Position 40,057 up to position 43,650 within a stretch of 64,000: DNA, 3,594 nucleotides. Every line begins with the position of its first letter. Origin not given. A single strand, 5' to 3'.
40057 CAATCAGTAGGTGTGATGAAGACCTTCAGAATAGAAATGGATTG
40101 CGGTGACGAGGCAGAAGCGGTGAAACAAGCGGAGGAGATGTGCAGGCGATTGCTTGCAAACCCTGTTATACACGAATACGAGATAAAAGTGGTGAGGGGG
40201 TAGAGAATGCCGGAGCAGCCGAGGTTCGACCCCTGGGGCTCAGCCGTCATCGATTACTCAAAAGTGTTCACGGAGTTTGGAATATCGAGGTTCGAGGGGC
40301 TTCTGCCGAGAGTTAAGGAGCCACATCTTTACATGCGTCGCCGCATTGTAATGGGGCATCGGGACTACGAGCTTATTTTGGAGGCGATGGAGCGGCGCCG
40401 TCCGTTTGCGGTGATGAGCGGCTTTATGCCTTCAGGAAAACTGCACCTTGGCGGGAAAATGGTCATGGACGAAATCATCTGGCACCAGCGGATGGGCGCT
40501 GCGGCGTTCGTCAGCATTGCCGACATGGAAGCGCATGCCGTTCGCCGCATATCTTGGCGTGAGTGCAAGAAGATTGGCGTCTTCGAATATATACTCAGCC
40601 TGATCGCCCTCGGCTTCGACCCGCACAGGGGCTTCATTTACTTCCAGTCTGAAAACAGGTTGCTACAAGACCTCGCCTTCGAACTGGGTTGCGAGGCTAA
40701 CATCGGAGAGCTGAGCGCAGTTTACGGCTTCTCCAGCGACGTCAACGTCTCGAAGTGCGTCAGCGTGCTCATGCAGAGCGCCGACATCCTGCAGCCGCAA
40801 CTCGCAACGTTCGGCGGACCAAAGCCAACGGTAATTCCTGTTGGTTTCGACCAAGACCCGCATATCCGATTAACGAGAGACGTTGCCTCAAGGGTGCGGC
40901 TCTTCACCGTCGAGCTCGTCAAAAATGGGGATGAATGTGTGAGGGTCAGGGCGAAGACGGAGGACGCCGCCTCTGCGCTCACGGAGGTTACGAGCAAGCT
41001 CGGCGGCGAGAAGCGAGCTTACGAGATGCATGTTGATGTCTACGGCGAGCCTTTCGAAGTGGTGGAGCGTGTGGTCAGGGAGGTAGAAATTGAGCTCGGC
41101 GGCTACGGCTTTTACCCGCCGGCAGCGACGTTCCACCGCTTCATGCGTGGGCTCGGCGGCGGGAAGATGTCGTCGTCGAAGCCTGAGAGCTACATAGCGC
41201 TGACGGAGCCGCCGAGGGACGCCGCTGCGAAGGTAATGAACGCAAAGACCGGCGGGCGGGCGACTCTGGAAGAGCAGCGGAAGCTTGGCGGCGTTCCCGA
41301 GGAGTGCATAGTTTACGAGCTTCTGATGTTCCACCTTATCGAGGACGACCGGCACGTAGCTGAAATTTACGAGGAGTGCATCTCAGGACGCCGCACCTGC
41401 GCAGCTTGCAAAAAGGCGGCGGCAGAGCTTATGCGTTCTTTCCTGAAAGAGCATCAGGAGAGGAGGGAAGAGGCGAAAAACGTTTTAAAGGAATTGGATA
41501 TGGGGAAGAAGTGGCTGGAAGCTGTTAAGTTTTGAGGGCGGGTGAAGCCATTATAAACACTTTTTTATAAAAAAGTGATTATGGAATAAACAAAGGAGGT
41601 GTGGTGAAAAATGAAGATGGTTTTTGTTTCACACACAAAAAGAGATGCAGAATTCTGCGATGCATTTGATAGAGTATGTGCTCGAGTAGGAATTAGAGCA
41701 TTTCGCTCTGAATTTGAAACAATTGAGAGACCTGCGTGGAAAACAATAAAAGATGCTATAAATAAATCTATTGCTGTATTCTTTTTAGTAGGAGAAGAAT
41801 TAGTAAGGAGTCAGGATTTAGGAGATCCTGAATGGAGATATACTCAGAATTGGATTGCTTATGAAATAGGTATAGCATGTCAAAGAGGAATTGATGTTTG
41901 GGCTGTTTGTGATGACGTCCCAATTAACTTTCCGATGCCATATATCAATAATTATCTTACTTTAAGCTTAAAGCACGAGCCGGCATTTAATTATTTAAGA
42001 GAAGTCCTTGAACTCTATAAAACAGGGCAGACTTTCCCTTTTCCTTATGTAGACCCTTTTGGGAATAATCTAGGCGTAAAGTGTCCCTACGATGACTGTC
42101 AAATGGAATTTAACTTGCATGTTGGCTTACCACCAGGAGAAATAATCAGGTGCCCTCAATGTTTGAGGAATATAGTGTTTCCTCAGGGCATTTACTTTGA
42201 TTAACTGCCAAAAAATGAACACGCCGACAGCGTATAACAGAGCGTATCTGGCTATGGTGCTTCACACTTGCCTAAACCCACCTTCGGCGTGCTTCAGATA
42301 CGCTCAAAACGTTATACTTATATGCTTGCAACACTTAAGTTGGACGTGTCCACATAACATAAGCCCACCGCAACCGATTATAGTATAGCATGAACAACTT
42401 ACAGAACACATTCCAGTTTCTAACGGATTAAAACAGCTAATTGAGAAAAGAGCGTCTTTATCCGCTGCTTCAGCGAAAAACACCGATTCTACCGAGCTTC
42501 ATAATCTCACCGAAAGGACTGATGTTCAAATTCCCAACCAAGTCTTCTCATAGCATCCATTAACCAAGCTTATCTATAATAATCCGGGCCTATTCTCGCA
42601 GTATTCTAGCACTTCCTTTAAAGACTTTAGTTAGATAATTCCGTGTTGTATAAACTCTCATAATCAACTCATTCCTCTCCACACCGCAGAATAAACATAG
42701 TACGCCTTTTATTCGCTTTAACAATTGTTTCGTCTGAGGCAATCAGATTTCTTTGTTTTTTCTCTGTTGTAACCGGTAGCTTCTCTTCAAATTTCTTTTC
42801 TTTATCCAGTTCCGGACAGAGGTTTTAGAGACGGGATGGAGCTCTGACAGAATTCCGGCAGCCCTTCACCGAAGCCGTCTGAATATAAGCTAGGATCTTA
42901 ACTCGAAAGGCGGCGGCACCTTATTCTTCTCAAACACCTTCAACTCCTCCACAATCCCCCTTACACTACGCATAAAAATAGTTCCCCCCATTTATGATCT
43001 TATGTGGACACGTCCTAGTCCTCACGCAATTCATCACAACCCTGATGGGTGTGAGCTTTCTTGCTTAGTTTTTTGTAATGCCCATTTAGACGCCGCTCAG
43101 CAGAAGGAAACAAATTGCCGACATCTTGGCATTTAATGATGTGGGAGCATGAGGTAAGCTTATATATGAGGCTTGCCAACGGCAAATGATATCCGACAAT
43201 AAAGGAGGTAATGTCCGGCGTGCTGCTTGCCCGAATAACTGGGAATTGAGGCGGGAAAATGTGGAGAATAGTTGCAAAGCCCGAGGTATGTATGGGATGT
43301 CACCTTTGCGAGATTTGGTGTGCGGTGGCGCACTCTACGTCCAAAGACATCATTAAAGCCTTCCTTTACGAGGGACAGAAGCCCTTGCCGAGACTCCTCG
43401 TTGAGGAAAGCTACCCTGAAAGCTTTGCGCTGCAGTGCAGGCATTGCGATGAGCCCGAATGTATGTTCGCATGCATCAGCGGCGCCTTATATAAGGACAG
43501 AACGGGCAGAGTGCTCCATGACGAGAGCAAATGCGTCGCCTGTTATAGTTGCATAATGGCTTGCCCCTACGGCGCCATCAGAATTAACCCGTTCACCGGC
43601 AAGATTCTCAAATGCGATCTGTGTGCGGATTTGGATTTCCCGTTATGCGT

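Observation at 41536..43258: AT-rich island carrying a TIR-like zinc-ribbon protein next to a MITE-like element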

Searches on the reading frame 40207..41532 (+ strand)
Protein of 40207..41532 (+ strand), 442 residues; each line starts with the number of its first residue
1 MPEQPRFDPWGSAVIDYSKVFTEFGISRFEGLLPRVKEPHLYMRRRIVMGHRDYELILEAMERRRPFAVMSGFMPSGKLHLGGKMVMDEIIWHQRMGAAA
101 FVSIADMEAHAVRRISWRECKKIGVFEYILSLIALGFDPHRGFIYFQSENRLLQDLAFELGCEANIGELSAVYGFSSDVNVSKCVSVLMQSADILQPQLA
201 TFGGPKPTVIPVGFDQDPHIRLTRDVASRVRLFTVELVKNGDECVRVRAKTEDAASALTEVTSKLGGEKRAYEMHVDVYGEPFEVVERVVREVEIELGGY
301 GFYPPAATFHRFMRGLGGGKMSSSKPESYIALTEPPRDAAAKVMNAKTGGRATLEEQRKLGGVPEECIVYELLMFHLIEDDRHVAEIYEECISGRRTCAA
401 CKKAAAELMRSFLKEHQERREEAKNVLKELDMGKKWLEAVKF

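Call 40: find_homologous_proteins(query=window:40207-41532:+, max_evalue=1e-50)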
Query window:40207-41532:+ (442 aa): 3700 proteins with E <= 1e-50 among 8000 candidates; the best 120 are listed.
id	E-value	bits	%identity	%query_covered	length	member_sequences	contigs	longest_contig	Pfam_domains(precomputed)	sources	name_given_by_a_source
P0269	1.8e-295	997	99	100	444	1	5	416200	PF00579.32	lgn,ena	-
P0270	1.5e-294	994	99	100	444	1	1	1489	PF00579.32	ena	-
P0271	6.6e-273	923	92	100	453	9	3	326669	PF00579.32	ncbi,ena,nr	ncbi:MAG: Tryptophanyl-tRNA synthetase [Candidatus Alkanophagales archaeon MCA70_species_1]|nr:Trypt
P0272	5.6e-272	920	91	99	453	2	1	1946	PF00579.32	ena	-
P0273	6.9e-253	857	100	85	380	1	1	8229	PF00579.32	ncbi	ncbi:MAG: tryptophan--tRNA ligase, partial [Candidatus Alkanophagales archaeon]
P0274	6.1e-183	627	63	98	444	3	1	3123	PF00579.32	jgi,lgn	jgi:tryptophanyl-tRNA synthetase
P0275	8.9e-183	626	64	98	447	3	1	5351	PF00579.32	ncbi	-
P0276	1.2e-182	626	63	98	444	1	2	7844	PF00579.32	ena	-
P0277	2.9e-182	625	63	98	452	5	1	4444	PF00579.32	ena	-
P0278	1.1e-181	623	63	98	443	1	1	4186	PF00579.32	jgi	-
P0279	1.1e-181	623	62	98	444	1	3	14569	PF00579.32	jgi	jgi:tryptophanyl-tRNA synthetase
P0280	1.4e-181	622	63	98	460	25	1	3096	PF00579.32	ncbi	-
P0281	1.5e-181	622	62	98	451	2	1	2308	PF00579.32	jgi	jgi:tryptophanyl-tRNA synthetase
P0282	2.8e-181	621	63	98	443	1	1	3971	PF00579.32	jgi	-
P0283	3.0e-181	621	62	98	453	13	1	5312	PF00579.32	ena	-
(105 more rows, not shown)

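Call 41: find_encoding_contigs(protein=P0271, flank=6000, max_places=3)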
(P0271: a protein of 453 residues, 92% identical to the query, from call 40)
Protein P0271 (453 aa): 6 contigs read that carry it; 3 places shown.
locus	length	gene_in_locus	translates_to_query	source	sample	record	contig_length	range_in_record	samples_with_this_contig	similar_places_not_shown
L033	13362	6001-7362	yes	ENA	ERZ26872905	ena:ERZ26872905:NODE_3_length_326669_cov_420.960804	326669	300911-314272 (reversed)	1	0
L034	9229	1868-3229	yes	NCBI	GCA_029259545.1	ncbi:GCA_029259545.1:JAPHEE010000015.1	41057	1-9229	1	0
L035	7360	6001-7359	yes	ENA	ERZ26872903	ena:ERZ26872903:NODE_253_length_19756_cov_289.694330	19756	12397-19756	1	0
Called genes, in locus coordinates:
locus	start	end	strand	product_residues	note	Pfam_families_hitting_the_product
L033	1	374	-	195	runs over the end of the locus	PF00013:KH_1 (weak), PF21800:KH_KRR1_2nd, PF22891:KH_PNO1_2nd, PF00013:KH_1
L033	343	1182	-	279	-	PF01163:RIO1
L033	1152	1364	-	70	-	PF01176:eIF-1a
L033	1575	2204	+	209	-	PF03193:RsgA_GTPase (faint), PF00735:Septin (weak), PF02421:FeoB_N (faint), PF01926:MMR_HSR1, PF00009:GTP_EFTU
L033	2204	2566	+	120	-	PF09846:OapB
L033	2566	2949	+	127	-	PF09845:OapC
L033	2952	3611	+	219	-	PF00156:Pribosyltran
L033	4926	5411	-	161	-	PF00378:ECH_1, PF16113:ECH_2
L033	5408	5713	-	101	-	PF00378:ECH_1, PF16113:ECH_2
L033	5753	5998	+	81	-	PF02700:PurS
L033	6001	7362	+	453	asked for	PF00579:tRNA-synt_1b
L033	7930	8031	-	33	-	-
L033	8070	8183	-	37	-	-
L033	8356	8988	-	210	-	PF06745:ATPase, PF23442:DUF7125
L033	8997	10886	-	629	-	PF00482:T2SSF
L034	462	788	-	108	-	PF02737:3HCDH_N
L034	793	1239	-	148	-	PF00378:ECH_1, PF16113:ECH_2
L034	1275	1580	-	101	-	PF00378:ECH_1, PF16113:ECH_2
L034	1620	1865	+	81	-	PF02700:PurS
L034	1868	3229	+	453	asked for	PF00579:tRNA-synt_1b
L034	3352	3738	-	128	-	PF00293:NUDIX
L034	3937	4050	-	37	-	-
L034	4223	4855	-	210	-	PF06745:ATPase, PF23442:DUF7125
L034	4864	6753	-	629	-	PF00482:T2SSF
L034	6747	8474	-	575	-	PF23990:PilB3_N, PF00437:T2SSE, PF27713:UCP018868 (weak), PF23989:PilB3_C (faint)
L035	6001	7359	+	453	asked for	PF00579:tRNA-synt_1b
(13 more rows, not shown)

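Call 42: find_encoding_contigs(protein=P0269, flank=6000, max_places=5)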
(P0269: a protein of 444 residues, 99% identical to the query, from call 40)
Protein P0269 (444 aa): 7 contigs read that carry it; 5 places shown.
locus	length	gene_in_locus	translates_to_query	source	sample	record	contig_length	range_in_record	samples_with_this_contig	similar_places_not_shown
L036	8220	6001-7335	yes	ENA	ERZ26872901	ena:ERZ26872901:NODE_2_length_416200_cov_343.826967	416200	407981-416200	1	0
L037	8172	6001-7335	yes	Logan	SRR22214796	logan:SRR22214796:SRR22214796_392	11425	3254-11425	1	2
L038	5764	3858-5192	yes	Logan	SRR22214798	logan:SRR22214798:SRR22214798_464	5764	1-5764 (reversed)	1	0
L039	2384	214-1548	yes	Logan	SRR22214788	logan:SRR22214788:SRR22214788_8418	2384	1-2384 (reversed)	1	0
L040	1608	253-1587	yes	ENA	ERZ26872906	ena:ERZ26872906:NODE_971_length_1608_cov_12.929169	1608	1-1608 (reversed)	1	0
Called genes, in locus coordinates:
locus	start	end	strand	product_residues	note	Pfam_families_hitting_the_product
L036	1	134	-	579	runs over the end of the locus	PF00501:AMP-binding, PF13193:AMP-binding_C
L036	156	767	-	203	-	PF00013:KH_1 (weak), PF22675:KH-I_KHDC4-BBP (faint), PF21800:KH_KRR1_2nd (weak), PF22891:KH_PNO1_2nd, PF00013:KH_1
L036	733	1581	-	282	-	PF01163:RIO1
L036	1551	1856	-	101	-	PF01176:eIF-1a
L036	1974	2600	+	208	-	PF03193:RsgA_GTPase (faint), PF02421:FeoB_N (faint), PF01926:MMR_HSR1, PF00009:GTP_EFTU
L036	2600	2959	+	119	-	PF09846:OapB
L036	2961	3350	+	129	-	PF09845:OapC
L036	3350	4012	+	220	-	PF00156:Pribosyltran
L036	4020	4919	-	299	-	PF01210:NAD_Gly3P_dh_N (faint), PF02737:3HCDH_N, PF03446:NAD_binding_2 (weak), PF00725:3HCDH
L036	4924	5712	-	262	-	PF00378:ECH_1, PF16113:ECH_2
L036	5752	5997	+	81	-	PF02700:PurS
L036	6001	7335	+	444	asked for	PF00579:tRNA-synt_1b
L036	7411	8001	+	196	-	PF13676:TIR_2 (faint)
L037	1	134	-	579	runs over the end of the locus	PF00501:AMP-binding, PF13193:AMP-binding_C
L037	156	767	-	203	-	PF00013:KH_1 (weak), PF22675:KH-I_KHDC4-BBP (faint), PF21800:KH_KRR1_2nd (weak), PF22891:KH_PNO1_2nd, PF00013:KH_1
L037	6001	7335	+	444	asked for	PF00579:tRNA-synt_1b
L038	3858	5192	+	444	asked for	PF00579:tRNA-synt_1b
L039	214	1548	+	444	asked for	PF00579:tRNA-synt_1b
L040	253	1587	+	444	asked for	PF00579:tRNA-synt_1b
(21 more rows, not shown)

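Call 51: search_protein_families(library=pfam, proteins=[L034:3355-3738:-], max_evalue=1)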
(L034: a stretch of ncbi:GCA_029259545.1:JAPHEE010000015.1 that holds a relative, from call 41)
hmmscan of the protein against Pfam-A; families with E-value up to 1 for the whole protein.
L034:3355-3738:- (128 aa): 2 families
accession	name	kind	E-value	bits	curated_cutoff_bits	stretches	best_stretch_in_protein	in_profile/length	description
PF00293.34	NUDIX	-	5.8e-17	62.4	21.1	1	4-105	2-121/134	NUDIX domain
PF22327.2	Nudt16-like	-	0.16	12.3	27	1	28-80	35-87/161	U8 snoRNA-decapping enzyme-like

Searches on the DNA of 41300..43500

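Call 82: search_rna_families(source=window, start=41300, end=43500, threshold=evalue, max_evalue=1)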
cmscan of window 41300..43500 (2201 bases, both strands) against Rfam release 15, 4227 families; matches with E-value up to 1: 2.
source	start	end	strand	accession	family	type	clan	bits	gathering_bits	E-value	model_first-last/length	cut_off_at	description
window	41432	41593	+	RF02142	HOXA11-AS1_6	Gene; lncRNA;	-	19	50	0.34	1-179/179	no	HOXA11 antisense RNA 1 conserved region 6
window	42173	42218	-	RF01173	snoU105B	Gene; snRNA; snoRNA; CD-box;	CL00075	18.9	49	0.92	1-80/80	no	Small nucleolar RNA U105B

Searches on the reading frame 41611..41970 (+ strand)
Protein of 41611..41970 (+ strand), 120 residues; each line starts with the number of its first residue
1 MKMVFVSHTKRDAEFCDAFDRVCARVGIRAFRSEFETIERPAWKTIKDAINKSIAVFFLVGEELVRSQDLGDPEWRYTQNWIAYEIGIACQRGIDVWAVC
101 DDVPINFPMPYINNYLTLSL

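Call 58: search_solved_structures(query=A3, max_evalue=10, show_alignments=5)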
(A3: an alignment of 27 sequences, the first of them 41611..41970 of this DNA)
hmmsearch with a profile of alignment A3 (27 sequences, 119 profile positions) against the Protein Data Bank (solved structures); distinct sequences matched with E-value up to 10: 6.
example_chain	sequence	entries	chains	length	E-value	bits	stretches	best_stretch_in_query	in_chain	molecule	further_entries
10wc_A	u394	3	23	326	0.027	17.4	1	2-62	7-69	KpSwz DUF4062 | KpSwz | KpSwz TIR/DUF4062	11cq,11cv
9phb_G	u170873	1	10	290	0.069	16.1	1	1-30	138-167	SpbK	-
7uwg_A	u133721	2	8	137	0.28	14.1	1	3-63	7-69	Molecular chaperone Tir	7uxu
1w6u_A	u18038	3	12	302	0.58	13.1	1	29-68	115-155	2,4-DIENOYL-COA REDUCTASE, MITOCHONDRIAL PRECURSOR | 2,4-DIENOYL-COA REDUCTASE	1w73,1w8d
8g83_A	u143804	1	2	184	0.6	13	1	3-61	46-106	NAD(+) hydrolase AbTIR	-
9kp1_B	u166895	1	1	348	2.2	11.2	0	24-96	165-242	Heptaprenyl diphosphate synthase component 2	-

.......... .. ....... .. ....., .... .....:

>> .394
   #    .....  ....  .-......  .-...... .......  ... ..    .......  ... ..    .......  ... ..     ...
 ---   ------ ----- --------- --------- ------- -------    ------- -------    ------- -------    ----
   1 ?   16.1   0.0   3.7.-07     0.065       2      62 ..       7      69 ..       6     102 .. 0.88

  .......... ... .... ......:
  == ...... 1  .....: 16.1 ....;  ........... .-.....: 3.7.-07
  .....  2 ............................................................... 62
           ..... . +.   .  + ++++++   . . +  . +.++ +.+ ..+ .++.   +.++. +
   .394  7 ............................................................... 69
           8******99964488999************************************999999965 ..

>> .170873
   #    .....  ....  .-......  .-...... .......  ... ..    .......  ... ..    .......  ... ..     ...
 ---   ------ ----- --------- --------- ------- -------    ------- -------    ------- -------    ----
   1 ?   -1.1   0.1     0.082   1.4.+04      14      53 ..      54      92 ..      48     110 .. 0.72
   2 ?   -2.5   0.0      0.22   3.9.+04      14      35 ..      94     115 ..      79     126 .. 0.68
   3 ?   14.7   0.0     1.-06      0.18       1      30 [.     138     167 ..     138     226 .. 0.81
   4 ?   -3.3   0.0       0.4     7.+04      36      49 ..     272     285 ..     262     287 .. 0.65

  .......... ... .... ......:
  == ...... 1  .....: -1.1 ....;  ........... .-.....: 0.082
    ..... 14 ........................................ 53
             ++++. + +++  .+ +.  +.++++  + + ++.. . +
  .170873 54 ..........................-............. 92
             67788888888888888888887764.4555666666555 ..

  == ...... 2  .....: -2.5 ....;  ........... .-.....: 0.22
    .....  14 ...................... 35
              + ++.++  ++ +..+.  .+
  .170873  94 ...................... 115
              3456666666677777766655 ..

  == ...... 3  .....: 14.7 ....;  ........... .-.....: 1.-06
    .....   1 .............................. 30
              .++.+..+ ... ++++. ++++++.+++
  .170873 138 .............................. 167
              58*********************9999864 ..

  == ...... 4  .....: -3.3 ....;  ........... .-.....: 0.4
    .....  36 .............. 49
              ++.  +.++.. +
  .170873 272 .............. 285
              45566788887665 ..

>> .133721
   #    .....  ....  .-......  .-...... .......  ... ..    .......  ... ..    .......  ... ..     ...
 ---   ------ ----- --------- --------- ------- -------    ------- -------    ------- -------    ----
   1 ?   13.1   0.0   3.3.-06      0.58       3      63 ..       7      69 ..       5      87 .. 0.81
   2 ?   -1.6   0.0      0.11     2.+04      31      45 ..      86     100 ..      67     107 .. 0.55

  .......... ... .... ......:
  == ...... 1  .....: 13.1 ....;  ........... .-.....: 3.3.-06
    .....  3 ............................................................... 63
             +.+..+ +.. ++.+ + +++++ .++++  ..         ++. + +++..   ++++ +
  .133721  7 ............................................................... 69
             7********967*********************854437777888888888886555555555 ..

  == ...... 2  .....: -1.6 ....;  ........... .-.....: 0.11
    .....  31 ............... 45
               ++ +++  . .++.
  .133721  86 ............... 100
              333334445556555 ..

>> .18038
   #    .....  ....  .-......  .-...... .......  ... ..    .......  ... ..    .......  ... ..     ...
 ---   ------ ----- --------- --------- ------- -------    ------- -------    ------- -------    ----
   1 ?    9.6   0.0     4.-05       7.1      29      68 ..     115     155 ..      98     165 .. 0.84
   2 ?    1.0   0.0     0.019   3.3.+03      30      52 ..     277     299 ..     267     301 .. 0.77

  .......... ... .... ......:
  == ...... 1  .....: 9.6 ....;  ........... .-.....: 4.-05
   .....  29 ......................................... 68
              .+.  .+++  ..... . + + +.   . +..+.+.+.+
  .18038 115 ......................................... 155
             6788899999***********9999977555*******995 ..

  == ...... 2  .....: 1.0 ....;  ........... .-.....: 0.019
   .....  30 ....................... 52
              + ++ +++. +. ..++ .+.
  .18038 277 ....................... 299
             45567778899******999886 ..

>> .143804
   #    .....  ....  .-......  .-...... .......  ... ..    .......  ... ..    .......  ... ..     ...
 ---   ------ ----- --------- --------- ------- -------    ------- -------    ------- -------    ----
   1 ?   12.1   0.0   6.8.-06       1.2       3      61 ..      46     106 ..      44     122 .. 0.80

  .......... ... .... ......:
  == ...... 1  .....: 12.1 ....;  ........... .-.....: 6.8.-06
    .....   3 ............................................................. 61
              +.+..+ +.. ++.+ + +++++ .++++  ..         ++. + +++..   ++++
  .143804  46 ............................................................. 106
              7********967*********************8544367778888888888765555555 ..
